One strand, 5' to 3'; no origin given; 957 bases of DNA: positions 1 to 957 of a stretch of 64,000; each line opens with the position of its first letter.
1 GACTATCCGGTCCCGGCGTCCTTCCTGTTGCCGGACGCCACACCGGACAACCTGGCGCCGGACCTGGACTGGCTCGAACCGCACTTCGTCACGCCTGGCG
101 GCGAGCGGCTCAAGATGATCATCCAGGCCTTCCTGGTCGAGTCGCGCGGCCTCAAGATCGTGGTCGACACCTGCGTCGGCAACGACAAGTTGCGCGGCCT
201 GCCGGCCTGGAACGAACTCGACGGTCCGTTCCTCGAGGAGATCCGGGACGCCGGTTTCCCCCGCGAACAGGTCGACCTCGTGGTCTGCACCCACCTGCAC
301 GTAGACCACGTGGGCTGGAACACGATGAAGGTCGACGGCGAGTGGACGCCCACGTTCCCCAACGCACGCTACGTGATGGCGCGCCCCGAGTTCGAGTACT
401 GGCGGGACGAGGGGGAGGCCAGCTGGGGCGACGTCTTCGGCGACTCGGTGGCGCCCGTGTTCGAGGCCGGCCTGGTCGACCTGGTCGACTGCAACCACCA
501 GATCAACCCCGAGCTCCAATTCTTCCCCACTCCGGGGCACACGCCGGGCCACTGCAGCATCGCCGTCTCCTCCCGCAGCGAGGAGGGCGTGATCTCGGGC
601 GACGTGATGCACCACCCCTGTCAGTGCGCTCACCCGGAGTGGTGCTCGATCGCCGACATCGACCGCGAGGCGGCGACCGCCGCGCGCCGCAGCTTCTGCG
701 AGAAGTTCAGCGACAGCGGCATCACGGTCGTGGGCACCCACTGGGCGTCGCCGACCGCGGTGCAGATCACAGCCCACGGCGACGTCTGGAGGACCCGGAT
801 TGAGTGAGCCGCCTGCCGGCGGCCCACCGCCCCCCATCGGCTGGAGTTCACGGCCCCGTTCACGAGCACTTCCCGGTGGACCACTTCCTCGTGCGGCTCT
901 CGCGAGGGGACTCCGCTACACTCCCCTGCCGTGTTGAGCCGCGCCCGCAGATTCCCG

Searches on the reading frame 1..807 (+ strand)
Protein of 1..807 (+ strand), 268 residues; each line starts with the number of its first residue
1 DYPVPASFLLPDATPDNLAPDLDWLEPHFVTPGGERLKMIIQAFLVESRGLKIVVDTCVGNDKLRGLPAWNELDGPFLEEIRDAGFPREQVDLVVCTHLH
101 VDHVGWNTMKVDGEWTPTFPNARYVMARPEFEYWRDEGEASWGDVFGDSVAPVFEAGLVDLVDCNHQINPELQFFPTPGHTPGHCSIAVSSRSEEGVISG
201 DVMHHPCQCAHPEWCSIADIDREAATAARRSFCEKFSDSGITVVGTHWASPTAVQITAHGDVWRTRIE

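Call 55: search_protein_families(library=pfam, proteins=[window:1-807:+], max_evalue=0.001)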
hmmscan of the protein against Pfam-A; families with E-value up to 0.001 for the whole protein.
window:1-807:+ (268 aa): 1 family
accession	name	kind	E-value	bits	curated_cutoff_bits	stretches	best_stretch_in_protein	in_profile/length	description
PF00753.33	Lactamase_B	-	6.1e-18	65.9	22.7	1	42-204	7-152/196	Metallo-beta-lactamase superfamily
